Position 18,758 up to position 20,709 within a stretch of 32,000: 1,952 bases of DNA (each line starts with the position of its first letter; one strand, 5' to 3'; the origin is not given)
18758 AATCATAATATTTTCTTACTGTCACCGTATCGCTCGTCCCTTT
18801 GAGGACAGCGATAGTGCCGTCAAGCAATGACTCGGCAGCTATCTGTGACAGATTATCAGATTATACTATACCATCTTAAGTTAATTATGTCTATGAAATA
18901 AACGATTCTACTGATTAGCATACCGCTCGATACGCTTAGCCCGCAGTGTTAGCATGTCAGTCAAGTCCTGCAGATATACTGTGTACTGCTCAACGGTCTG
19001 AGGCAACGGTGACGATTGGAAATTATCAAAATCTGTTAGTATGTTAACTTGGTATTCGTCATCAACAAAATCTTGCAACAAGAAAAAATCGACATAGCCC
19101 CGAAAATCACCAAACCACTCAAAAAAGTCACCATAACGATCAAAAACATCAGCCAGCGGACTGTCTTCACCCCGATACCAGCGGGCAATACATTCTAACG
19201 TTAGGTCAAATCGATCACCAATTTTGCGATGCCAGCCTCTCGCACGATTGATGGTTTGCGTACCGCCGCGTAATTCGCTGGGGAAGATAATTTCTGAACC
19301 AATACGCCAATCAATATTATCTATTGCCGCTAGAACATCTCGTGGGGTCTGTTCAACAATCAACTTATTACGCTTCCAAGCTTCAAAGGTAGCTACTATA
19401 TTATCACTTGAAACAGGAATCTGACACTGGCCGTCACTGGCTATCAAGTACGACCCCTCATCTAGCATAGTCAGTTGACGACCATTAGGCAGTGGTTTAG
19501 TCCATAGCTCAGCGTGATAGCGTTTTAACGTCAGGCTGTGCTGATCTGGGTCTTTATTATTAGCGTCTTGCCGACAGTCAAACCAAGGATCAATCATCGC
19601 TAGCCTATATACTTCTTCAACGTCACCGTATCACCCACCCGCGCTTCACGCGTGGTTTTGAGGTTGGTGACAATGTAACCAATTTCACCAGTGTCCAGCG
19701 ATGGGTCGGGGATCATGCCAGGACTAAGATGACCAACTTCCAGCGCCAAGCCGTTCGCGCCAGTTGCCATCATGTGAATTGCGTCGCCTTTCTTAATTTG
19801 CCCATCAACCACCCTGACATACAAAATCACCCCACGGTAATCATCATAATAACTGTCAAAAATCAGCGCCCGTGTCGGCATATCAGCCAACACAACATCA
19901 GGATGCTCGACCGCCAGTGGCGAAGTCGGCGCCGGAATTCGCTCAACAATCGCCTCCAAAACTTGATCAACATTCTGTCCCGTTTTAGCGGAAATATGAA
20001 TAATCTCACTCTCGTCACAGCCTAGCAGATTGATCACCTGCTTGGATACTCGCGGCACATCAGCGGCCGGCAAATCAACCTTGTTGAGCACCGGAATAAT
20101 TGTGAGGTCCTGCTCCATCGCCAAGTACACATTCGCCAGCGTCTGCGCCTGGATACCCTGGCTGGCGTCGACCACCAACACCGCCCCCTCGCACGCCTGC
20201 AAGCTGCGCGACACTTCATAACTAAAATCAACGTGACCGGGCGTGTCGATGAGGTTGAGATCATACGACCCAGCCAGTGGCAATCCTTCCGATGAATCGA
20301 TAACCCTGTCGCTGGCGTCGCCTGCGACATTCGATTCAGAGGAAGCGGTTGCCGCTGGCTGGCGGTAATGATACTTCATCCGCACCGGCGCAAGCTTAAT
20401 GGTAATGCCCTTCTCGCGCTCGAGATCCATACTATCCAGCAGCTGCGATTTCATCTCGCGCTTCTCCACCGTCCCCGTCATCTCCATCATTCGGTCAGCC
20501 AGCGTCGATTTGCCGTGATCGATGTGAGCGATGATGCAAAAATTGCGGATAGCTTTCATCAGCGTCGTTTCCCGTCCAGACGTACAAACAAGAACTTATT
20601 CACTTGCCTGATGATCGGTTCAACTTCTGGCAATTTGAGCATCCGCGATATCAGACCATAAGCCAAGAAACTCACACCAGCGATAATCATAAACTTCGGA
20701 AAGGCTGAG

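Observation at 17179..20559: lepA (EF4) is cleanly split at the domain II/III boundary by a two-gene insert of about 1.47 kb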

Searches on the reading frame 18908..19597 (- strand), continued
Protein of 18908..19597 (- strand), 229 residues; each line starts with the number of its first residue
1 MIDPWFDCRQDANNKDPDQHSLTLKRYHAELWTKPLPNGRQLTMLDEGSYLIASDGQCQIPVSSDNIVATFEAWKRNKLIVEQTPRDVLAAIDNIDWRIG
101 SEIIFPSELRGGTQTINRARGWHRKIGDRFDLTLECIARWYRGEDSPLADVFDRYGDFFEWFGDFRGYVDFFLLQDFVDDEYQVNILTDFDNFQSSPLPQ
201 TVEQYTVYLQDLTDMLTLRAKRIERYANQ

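Call 47: predict_structure(alignment_id=A1)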
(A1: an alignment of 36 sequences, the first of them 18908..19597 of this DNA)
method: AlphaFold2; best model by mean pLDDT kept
length: 229 residues; sequences in the alignment: 36
mean_pLDDT: 94.5   pTM: 0.92
mean pLDDT of the five models: 94.5, 94.3, 93.8, 93.1, 86.9
residues with pLDDT >= 90: 207; 70-90: 22; 50-70: 0; < 50: 0
segments of 3 or more residues with pLDDT < 50: none
pLDDT, mean of each block of 10 residues (from residue 1): 94 89 94 93 90 95 94 91 95 93 95 92 94 98 98 97 98 98 96 94 97 97 93
secondary structure, 60 per line:
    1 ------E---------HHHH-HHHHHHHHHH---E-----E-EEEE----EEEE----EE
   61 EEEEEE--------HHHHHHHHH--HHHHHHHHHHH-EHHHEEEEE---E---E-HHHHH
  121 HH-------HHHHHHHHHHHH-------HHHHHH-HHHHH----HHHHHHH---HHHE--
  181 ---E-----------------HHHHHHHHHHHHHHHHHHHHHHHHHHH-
elements in order: H17-20 H22-31 E43-46 E51-54 E59-66 H75-83 H86-96 E102-106 H116-122 H130-141 H149-154 H156-160 H165-171 H202-228

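Call 53: fold_search(model_id=the predicted structure, library=pdb)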
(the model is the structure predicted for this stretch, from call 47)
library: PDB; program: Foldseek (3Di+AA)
matches with E <= 10: 93; with E <= 0.001: 0
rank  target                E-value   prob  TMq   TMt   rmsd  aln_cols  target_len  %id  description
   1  7p9k_A                7.5e-01  0.21  0.25  0.12   7.3       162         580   12  BrxU, GmrSD-family Type IV restriction enzyme (released 2021-12-08)
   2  2jii_B                9.3e-01  0.04  0.12  0.10  15.8       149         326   11  Structure of vaccinia related kinase 3 (released 2007-07-10)
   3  7sgl_A                1.5e+00  0.03  0.12  0.01  19.9       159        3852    9  DNA-PK complex of DNA end processing (released 2022-01-12)
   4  1mqb_B                2.2e+00  0.02  0.12  0.11  14.7       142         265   16  Crystal Structure of Ephrin A2 (ephA2) Receptor Protein Kinase (released 2003-09-16)
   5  7kja_B                2.4e+00  0.02  0.13  0.10  14.5       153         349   14  Crystal structure of the EphA2 intracellular KD-SAM domains (released 2021-02-03)
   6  6yky_C                2.4e+00  0.01  0.10  0.09  13.2       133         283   13  Biochemical, Cellular and Structural Characterization of Novel ERK3 Inhibitors (released 2020-09-23)
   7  8qri_C                2.6e+00  0.01  0.14  0.02  18.8       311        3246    9  TRRAP and EP400 in the human Tip60 complex (released 2024-08-07)
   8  5f93_A                2.6e+00  0.01  0.14  0.09  24.3       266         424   12  Blood group antigen binding adhesin BabA of Helicobacter pylori strain A730 in complex with blood group H Lewis b hexa (released 2016-01-20)
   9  7p9m_A                2.7e+00  0.10  0.25  0.13   7.5       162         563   10  BrxU, GmrSD-family Type IV restriction enzyme (released 2021-12-08)
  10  8ygw                  2.9e+00  0.02  0.12  0.09  15.1       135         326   12  The Crystal Structure of MAPK11 from Biortus (released 2024-03-13)
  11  8oxq_A                2.9e+00  0.01  0.10  0.02  17.4       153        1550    6  ATM(Q2971A) dimeric C-terminal region in complex with Mg AMP-PNP (released 2023-09-27)
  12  8bfs                  3.0e+00  0.02  0.11  0.10  14.3       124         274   12  Crystal structure of human calmodulin-dependent protein kinase 1D (CAMK1D) in complex with FZ326 (released 2022-11-16)
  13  8oxp_A                3.0e+00  0.01  0.10  0.02  17.4       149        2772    7  ATM(Q2971A) in complex with Mg AMP-PNP (released 2023-09-27)
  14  8fod_1                3.0e+00  0.01  0.11  0.04  22.6       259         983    9  Cryo-EM structure of S. cerevisiae DNA polymerase alpha-primase complex in Apo state conformation II (released 2023-05-31)
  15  3o8t                  3.2e+00  0.01  0.11  0.09  13.6       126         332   10  Conformational plasticity of p38 MAP kinase DFG-motif mutants in response to inhibitor binding (released 2010-11-17)
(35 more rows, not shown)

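Call 63: search_protein_families(library=pfam, proteins=[L011:6405-6647:+], max_evalue=0.5)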
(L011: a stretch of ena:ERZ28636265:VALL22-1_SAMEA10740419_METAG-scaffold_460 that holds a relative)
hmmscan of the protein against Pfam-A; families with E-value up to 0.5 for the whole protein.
L011:6405-6647:+ (80 aa): 1 family
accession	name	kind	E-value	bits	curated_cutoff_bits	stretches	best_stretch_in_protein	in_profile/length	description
PF23130.1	IcmW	-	0.017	15.7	27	1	8-51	10-55/144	IcmW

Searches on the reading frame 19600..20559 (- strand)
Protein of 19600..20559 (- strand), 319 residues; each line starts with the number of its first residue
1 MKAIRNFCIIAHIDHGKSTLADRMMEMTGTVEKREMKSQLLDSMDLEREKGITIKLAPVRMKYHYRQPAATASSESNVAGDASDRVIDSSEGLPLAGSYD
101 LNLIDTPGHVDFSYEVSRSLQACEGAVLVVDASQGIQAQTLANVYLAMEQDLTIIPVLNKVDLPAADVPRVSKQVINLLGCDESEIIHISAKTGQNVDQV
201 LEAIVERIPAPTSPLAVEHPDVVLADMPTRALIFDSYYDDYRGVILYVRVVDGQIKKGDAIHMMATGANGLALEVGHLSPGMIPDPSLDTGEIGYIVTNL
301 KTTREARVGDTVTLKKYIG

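Call 3: search_protein_families(library=pfam, proteins=[window:19600-20559:-], max_evalue=0.1)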
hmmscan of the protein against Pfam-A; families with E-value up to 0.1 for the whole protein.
window:19600-20559:- (319 aa): 7 families
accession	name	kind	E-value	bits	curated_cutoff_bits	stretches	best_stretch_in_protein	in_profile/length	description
PF00009.33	GTP_EFTU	-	6.8e-55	186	26.5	1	2-209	1-187/188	Elongation factor Tu GTP binding domain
PF03144.31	GTP_EFTU_D2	-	1.1e-09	39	30.3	1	243-313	1-73/73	Elongation factor Tu domain 2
PF00071.28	Ras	-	0.00011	22.3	21.6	1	99-208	48-160/162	Ras family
PF01926.29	MMR_HSR1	-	0.00026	21.5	21.9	1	16-160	11-113/113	50S ribosome-binding GTPase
PF22042.2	EF-G_D2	-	0.00029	21.3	27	1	229-265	2-38/84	Elongation factor G domain 2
PF16897.10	MMR_HSR1_Xtn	-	0.0028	18.1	35.2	1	148-207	52-103/106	C-terminal region of MMR_HSR1 domain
PF03193.22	RsgA_GTPase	-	0.016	15.5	30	1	126-207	26-107/174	RsgA GTPase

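Call 4: search_protein_families(library=ncbifam, proteins=[window:19600-20559:-], max_evalue=0.1)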
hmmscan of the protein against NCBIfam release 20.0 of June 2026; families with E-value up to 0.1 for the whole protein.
window:19600-20559:- (319 aa): 49 families (the best 25 are shown)
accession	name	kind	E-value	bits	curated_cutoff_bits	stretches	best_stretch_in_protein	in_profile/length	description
TIGR01393.1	lepA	equivalog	8.1e-120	400.9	533.9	2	98-316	69-277/595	translation elongation factor 4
TIGR01394.1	TypA_BipA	equivalog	1.7e-44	152.1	757.3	1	4-313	1-285/594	translational GTPase TypA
TIGR00484.1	EF-G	equivalog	2.6e-32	111.8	659.4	2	2-183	8-159/691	elongation factor G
NF012153.1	tet_protect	equivalog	5.2e-31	107.5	775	3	101-179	67-145/614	tetracycline resistance ribosomal protection protein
NF007583.0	PRK10218.1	equivalog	1e-27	96.4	1260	2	98-276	67-252/607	ribosome-dependent GTPase TypA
TIGR00490.1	aEF-2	equivalog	2.8e-27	95.2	738.45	2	98-162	85-149/720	elongation factor EF-2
NF009381.0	PRK12740.1-5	subfamily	4.4e-27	94.8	583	3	99-179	74-154/692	elongation factor G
NF000120.3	47473_otr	exception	3.3e-25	88.7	900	3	97-175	65-143/608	tetracycline resistance ribosomal protection protein Otr(A)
NF001964.0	PRK00741.1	equivalog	1.7e-23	82.9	473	2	100-167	82-149/529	peptide chain release factor 3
NF033148.1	tet_protect_M_W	exception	3.8e-22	78.4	1100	2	99-182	68-151/639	TetM/TetW/TetO/TetS family tetracycline resistance ribosomal protection protein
TIGR00487.1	IF-2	equivalog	6.9e-21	74.6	424.4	1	102-263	138-296/587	translation initiation factor IF-2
TIGR00231.1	small_GTP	domain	3.9e-20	72.3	42.5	1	5-203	4-161/164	GTP-binding protein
NF008969.0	PRK12317.1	subfamily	1.3e-18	66.9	502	2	98-270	84-268/426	elongation factor 1-alpha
TIGR00503.1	prfC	equivalog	3.2e-18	65.5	466.95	2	101-182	82-163/527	peptide chain release factor 3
NF009891.0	PRK13351.1-1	equivalog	5.1e-18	65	597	3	100-175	75-150/681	elongation factor G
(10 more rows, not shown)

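Call 11: find_homologous_proteins(query=window:19600-20559:-, max_evalue=1e-20)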
Query window:19600-20559:- (319 aa): 8000 proteins with E <= 1e-20 among 8000 candidates; the best 120 are listed.
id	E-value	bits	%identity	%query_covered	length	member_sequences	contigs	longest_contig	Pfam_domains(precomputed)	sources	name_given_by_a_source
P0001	1.2e-199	680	97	100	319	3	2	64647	PF00009.34,PF03144.32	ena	-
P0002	2.0e-199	679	97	100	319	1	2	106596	PF00009.34,PF03144.32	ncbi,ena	-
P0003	1.0e-197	674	96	100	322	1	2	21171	PF00009.34,PF03144.32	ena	-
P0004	2.9e-197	672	96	100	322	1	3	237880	PF00009.34,PF03144.32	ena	-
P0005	6.0e-197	671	97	99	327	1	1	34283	PF00009.34,PF03144.32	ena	-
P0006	8.6e-197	671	96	100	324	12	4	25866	PF00009.34,PF03144.32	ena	-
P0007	3.7e-196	668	97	98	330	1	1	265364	PF00009.34,PF03144.32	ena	-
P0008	6.6e-196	668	96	99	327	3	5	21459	PF00009.34,PF03144.32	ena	-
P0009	1.4e-195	667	96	99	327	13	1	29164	PF00009.34,PF03144.32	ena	-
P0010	2.7e-195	666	95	100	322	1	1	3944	PF00009.34,PF03144.32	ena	-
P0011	4.8e-195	665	95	100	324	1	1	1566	PF00009.34,PF03144.32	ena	-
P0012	9.5e-195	664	95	100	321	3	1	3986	PF00009.34,PF03144.32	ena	-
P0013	1.2e-194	663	95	100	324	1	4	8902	PF00009.34,PF03144.32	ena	-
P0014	1.7e-194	663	95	100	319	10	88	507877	PF00009.34,PF03144.32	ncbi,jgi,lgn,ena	jgi:GTP-binding protein lepA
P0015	2.3e-194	663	95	100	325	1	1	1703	PF00009.34,PF03144.32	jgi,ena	-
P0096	9.9e-180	615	91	100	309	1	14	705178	PF00009.34,PF03144.32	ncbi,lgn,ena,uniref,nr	ncbi:GTP-binding protein LepA [Candidatus Nanosynbacter lyticus]|uniref:GTP-binding protein LepA n=1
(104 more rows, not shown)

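Call 72: search_protein_representatives(protein=window:19600-20559:-)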
Query: 319 residues. Proteins with E-value up to 0.001 (for the whole library): 31368; up to 1e-10: 13067; up to 1e-30: 2161. The best 150 are listed.
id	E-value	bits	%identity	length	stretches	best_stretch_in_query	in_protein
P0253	8.4e-144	494.9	79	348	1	3-318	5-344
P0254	6.1e-136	469.1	78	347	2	3-217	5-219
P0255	4.8e-97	341.4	74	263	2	98-277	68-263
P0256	2.9e-96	338.9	59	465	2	92-314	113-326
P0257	1.2e-95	336.8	63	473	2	98-313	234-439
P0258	1.9e-95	336.2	60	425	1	3-317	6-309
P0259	4.6e-95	334.9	53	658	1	3-314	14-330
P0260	8.2e-94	330.8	61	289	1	3-314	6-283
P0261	1.0e-93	330.5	62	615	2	98-315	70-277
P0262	8.3e-93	327.5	60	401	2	98-314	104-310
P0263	1.3e-92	326.9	58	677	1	3-316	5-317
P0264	3.3e-92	325.5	65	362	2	98-315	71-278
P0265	2.6e-90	319.3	55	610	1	3-314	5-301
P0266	3.1e-90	319.1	62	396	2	99-315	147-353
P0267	4.4e-90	318.6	61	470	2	98-315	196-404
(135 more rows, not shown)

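Call 74: find_encoding_contigs(protein=P0096, flank=9000, max_places=2)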
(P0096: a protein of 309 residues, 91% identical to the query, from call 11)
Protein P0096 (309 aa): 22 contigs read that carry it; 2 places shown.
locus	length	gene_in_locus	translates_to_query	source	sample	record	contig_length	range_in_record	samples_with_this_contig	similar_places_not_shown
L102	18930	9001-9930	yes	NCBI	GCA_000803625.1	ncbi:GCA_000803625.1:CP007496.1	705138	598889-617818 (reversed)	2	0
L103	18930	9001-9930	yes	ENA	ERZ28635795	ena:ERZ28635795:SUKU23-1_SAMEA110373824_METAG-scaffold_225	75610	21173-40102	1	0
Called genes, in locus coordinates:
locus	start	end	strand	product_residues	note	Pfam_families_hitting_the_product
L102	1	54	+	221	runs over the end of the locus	-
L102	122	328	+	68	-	-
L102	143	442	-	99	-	-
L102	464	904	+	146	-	-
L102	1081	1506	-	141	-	-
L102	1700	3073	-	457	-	PF00890:FAD_binding_2 (faint), PF07992:Pyr_redox_2, PF13738:Pyr_redox_3 (faint), PF00070:Pyr_redox, PF02852:Pyr_redox_dim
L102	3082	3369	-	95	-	-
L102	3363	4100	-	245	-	-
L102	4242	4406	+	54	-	-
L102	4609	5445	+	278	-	PF01171:ATP_bind_3, PF01507:PAPS_reduct (weak)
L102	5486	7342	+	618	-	PF06480:FtsH_ext (faint), PF06068:TIP49 (faint), PF00004:AAA, PF07728:AAA_5 (faint), PF17862:AAA_lid_3, PF01434:Peptidase_M41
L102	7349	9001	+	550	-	PF03023:MurJ, PF01554:MatE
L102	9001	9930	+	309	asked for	PF00009:GTP_EFTU, PF03144:GTP_EFTU_D2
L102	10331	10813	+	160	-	-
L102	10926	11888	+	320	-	PF00679:EFG_C, PF06421:LepA_C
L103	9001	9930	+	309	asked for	PF00009:GTP_EFTU, PF03144:GTP_EFTU_D2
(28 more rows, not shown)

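Call 78: search_solved_structures(query=window:19600-20559:-, max_evalue=1e-60, show_alignments=1)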
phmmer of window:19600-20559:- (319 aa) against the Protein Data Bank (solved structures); distinct sequences matched with E-value up to 1e-60: 5.
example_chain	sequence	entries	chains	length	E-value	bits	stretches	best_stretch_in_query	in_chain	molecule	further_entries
2ywe_A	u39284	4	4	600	6.1e-93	314.8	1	97-315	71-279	GTP-binding protein lepA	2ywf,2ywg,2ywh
3deg_C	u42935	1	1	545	4.6e-82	279.1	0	98-315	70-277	GTP-binding protein lepA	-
3cb4_D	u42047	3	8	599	6.4e-82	278.6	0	98-315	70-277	GTP-binding protein lepA | Elongation factor 4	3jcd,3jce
5imq_B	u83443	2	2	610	8.8e-77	261.7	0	98-314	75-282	Elongation factor 4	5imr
4w2e_y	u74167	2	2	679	1.3e-76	261.2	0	98-314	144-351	50S ribosomal protein L9, Elongation factor 4 | GDPCP fused to the N-terminus of the ribosomal protein L9,Elongation factor 4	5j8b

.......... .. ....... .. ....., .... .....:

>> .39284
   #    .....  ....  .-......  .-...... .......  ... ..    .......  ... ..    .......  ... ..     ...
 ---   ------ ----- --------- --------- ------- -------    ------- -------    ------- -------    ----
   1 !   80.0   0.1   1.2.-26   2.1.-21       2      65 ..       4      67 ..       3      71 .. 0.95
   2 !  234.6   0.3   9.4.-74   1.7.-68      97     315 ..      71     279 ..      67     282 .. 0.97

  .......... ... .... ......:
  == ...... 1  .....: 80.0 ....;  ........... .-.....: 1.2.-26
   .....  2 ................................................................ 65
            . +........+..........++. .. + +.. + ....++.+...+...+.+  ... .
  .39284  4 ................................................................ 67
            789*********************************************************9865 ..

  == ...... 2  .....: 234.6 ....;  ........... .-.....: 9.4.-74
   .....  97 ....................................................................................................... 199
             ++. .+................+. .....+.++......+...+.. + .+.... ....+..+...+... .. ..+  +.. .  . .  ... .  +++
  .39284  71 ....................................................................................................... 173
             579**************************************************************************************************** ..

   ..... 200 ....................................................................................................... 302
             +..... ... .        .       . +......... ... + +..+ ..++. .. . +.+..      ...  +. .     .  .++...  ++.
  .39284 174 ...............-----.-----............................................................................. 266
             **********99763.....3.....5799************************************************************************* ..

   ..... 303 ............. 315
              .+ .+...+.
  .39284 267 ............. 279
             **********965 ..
